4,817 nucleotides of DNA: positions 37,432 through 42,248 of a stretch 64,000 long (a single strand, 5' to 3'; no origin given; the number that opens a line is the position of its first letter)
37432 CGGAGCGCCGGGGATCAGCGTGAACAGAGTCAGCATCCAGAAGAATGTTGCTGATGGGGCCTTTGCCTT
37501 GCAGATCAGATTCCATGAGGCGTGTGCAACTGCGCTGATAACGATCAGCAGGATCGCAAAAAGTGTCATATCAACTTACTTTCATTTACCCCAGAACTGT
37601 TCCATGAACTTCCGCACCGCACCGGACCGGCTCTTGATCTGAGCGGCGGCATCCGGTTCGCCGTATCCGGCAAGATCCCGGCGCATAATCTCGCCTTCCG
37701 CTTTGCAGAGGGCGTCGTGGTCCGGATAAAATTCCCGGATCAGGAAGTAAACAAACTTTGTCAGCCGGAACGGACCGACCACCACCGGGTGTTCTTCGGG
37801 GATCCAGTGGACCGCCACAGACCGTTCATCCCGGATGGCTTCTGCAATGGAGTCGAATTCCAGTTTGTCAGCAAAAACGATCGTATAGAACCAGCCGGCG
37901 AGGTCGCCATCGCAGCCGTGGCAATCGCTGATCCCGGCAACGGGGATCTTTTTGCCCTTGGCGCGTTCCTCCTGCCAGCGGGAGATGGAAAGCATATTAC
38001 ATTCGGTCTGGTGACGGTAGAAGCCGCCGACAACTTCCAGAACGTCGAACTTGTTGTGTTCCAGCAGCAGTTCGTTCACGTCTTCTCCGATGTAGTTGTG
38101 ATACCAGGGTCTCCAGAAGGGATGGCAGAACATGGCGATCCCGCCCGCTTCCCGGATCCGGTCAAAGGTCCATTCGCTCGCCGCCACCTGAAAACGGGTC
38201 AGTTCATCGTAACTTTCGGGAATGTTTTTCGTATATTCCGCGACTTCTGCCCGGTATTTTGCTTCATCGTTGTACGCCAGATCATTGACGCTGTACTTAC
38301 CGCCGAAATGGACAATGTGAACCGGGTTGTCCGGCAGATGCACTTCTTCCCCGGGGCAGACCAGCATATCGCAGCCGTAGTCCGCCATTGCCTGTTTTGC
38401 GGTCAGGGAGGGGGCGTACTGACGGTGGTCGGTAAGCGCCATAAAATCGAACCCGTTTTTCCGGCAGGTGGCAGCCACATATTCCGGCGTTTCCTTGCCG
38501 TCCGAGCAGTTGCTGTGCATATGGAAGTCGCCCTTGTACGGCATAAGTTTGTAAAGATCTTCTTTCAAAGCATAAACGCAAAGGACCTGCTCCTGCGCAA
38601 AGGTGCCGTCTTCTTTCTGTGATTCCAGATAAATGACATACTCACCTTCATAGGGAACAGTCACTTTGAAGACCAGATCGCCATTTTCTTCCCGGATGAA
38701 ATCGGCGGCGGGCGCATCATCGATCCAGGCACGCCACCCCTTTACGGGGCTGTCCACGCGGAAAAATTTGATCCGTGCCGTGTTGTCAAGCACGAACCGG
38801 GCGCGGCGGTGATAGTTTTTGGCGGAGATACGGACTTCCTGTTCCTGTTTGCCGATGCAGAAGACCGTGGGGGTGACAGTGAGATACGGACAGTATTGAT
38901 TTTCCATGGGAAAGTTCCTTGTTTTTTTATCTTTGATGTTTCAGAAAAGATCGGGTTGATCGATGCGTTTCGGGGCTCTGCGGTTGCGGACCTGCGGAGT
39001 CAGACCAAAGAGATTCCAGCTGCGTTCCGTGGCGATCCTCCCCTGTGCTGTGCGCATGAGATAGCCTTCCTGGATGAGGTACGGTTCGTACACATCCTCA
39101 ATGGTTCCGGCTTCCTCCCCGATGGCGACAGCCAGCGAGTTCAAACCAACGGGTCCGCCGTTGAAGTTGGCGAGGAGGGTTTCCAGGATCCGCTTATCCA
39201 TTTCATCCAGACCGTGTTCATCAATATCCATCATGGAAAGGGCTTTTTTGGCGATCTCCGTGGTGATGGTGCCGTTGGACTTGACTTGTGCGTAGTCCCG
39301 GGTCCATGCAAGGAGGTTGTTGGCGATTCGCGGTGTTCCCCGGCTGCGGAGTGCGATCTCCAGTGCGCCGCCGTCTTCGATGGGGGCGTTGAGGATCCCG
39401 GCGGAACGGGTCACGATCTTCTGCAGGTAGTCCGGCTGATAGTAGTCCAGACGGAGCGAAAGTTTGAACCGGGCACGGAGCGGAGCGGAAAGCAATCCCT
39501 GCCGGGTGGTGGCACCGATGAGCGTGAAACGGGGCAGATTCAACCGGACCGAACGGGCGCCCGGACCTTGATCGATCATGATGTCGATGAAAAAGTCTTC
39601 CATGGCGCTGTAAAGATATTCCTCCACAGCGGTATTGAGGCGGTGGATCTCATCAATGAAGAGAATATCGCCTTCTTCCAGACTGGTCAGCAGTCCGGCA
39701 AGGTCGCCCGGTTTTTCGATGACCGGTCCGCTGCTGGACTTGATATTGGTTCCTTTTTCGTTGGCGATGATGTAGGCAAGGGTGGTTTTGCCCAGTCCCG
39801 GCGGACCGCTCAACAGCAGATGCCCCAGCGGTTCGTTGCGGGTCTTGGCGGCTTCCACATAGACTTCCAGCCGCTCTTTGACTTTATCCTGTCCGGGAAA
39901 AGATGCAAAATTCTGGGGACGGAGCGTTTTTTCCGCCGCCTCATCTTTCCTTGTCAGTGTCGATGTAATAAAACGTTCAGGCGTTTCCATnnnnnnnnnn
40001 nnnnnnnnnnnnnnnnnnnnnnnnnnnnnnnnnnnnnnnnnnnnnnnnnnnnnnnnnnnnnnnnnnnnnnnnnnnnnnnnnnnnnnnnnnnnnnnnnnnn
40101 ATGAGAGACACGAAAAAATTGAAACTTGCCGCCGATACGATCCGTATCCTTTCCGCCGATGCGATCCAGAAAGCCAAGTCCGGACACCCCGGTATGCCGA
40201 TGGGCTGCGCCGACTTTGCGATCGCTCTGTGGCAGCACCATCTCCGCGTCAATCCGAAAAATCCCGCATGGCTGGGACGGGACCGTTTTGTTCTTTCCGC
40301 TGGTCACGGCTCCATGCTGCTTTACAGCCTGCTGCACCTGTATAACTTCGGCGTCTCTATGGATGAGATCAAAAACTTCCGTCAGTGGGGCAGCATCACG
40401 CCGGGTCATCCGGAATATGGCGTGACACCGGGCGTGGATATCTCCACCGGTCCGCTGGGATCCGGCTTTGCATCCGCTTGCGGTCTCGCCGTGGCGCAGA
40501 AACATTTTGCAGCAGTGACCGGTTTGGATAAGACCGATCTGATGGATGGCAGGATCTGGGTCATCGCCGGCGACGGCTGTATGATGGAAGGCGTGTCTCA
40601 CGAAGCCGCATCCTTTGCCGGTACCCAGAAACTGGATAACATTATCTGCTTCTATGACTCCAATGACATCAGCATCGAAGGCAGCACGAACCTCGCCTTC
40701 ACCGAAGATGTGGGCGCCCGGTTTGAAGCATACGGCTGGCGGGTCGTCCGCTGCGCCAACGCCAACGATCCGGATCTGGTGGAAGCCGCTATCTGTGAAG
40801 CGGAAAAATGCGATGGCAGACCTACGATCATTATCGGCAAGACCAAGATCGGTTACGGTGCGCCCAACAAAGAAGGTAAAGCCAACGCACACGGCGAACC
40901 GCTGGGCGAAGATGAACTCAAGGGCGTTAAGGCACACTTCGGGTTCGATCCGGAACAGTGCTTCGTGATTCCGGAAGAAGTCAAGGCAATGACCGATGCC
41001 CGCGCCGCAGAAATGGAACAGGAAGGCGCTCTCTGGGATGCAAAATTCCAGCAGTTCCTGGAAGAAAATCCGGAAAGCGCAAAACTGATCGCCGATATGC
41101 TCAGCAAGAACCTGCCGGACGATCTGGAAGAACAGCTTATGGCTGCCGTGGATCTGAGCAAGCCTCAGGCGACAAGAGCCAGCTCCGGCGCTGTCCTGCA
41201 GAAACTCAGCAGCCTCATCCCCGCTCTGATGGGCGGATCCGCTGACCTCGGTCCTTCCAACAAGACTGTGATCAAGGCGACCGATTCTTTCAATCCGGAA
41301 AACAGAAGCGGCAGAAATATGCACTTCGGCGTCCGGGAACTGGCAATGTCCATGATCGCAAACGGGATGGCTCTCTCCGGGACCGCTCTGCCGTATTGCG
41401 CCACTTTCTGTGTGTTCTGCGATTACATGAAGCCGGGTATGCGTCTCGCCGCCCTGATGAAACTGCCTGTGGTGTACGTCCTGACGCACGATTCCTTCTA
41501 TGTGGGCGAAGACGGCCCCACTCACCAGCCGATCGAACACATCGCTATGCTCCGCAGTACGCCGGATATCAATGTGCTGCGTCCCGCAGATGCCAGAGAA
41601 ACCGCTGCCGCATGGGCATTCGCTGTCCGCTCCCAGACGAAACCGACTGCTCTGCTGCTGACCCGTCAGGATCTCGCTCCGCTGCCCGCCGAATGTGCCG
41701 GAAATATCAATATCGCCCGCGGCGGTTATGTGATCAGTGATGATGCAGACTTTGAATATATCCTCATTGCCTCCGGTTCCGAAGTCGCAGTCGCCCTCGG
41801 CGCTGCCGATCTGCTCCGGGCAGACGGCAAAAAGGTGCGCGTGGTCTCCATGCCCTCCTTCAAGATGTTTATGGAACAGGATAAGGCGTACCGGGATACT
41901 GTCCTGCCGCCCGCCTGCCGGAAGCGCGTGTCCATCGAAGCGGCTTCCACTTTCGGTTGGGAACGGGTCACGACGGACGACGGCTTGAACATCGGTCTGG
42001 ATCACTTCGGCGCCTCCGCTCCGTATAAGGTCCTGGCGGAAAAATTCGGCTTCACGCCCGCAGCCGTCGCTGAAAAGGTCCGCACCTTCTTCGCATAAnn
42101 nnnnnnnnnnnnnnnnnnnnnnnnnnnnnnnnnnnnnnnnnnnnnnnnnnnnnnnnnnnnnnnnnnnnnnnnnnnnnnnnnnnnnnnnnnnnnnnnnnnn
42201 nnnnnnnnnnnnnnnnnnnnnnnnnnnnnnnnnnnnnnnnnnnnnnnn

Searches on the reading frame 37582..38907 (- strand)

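Call 59: search_protein_families(library=pfam, proteins=[window:37582-38907:-], max_evalue=1)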
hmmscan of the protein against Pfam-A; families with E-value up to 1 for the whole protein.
window:37582-38907:- (441 aa): 2 families
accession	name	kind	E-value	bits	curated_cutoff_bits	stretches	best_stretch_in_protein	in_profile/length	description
PF02811.25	PHP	-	4.2e-06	27.6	26.4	1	127-179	1-55/164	PHP domain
PF17936.7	Big_6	-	0.16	12.6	27.6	0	71-102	29-60/83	Bacterial Ig domain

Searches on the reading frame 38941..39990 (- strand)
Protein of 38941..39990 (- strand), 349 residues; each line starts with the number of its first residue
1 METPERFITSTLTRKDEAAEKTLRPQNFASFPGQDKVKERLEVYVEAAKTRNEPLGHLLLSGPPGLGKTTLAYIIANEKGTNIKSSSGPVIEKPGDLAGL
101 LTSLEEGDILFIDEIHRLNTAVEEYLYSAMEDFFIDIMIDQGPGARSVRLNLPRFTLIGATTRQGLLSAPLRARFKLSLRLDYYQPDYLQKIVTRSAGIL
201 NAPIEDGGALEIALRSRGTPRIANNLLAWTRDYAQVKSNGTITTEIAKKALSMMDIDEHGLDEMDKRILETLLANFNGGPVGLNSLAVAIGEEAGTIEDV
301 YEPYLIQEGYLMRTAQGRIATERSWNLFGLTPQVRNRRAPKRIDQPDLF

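Call 59: search_protein_families(library=pfam, proteins=[window:38941-39990:-], max_evalue=1)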
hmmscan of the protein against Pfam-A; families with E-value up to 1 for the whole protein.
window:38941-39990:- (349 aa): 30 families (the best 25 are shown)
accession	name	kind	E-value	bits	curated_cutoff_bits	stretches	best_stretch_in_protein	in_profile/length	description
PF05496.18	RuvB_N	-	2.7e-74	248.7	27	1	23-181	1-159/159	Holliday junction DNA helicase RuvB P-loop domain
PF17864.7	AAA_lid_4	-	1.2e-27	95.9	27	1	184-257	1-74/74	RuvB AAA lid domain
PF05491.19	RuvB_C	-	6.7e-24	84.1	24.7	1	258-328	1-71/72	RuvB C-terminal winged helix domain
PF00004.35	AAA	-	2e-19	70.8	21.2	1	58-181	1-129/131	ATPase family associated with various cellular activities (AAA)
PF07728.20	AAA_5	-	3.5e-08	34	22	2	100-175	60-139/139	AAA domain (dynein-related subfamily)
PF06068.19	TIP49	-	3.8e-05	23.5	23.8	1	30-83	25-78/347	TIP49 P-loop domain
PF13191.12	AAA_16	-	4.3e-05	24.5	32.6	1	31-72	2-41/167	AAA ATPase domain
PF01078.27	Mg_chelatase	-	9.1e-05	22.4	20.3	1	56-75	23-42/207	Magnesium chelatase, subunit ChlI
PF20720.3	nSTAND3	-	0.00038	20.6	27.2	1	48-79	10-41/155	Novel STAND NTPase 3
PF13173.12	AAA_14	-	0.0014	19.1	27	1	58-123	5-79/129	AAA domain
PF14532.12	Sigma54_activ_2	-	0.0017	19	25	1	40-130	9-93/138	Sigma-54 interaction domain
PF03215.21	Rad17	-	0.0017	18.8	23.8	1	43-91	33-81/186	Rad17 P-loop domain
PF13401.12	AAA_22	-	0.002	18.9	27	1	56-78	6-28/130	AAA domain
PF00158.32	Sigma54_activat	-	0.0049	17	20.2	0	99-132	87-119/168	Sigma-54 interaction domain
PF13238.12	AAA_18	-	0.016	16.1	29.4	1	59-126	2-59/128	AAA domain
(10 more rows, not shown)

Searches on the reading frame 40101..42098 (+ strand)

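Call 59: search_protein_families(library=pfam, proteins=[window:40101-42098:+], max_evalue=1)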
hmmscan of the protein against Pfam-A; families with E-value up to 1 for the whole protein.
window:40101-42098:+ (665 aa): 9 families
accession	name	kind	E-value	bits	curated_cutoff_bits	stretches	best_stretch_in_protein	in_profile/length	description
PF00456.26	Transketolase_N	-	1.3e-131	439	22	1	9-339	4-334/334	Transketolase, thiamine diphosphate binding domain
PF02779.29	Transket_pyr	-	3.1e-48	164.1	27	1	356-525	3-172/174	Transketolase, pyrimidine binding domain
PF22613.1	Transketolase_C_1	-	4.5e-39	133.6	27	1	541-652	1-113/113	Transketolase-like TK C-terminal domain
PF02780.25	Transketolase_C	-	5.5e-10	39.7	25.9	1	550-656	9-124/124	Transketolase, C-terminal domain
PF00676.26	E1_dh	-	0.025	14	22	1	117-231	101-204/300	Dehydrogenase E1 component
PF10120.14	ThiN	-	0.03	14.4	25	1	149-251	43-144/165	Thiamine-phosphate synthase ThiN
PF13292.11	DXP_synthase_N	-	0.031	14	21.2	1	5-193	16-176/274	1-deoxy-D-xylulose-5-phosphate synthase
PF02775.26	TPP_enzyme_C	-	0.039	14.2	21.9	1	116-176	27-72/151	Thiamine pyrophosphate enzyme, C-terminal TPP binding domain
PF02672.20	CP12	-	0.041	15.1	22.7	1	272-327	11-64/70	CP12 domain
